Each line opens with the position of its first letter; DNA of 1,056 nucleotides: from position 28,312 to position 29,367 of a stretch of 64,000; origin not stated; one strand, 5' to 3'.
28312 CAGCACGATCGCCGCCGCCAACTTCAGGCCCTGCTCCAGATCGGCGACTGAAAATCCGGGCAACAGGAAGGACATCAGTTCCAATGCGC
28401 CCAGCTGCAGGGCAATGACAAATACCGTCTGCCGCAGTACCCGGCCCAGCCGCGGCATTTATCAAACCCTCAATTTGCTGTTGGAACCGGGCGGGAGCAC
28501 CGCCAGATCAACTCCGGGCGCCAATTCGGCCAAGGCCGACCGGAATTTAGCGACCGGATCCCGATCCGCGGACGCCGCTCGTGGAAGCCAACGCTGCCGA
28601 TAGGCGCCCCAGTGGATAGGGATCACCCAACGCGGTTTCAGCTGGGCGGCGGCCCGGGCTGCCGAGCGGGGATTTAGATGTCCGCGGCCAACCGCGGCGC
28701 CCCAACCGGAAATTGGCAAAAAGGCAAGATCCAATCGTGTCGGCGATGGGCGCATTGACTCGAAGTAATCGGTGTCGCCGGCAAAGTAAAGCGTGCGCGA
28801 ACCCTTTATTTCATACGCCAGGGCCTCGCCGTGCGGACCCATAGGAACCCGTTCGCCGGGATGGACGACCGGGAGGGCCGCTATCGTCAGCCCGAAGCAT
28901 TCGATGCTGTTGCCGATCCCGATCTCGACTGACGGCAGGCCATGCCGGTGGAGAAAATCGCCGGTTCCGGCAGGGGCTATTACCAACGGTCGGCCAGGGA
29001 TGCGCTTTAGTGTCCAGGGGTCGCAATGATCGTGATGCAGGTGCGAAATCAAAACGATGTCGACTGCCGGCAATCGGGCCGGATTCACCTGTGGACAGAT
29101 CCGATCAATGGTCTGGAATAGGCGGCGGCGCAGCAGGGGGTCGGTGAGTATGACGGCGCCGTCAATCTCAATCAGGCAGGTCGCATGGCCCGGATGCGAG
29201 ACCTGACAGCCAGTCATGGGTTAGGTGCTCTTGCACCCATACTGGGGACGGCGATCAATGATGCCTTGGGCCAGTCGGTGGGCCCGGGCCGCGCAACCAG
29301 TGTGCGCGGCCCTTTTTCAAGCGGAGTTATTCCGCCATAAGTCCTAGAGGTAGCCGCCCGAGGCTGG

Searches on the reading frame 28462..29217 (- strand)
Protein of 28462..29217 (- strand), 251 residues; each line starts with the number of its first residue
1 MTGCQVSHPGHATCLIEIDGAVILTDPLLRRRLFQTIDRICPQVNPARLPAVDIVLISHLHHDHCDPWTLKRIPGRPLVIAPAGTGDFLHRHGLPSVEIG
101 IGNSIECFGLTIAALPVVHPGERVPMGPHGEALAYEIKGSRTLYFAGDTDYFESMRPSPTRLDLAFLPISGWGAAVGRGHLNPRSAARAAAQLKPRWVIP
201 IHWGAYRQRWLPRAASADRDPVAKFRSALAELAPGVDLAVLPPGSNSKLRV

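Call 6: search_protein_families(library=pfam, proteins=[window:28462-29217:-])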
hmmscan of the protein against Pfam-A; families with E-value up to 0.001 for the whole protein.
window:28462-29217:- (251 aa): 3 families
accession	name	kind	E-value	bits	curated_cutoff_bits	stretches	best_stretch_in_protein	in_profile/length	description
PF12706.13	Lactamase_B_2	-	1.2e-26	94.1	27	1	23-203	3-200/200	Beta-lactamase superfamily domain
PF13483.12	Lactamase_B_3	-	1.5e-16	61.2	24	1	6-202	2-160/160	Beta-lactamase superfamily domain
PF00753.33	Lactamase_B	-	2.9e-05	24.5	22.7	0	15-65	10-57/196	Metallo-beta-lactamase superfamily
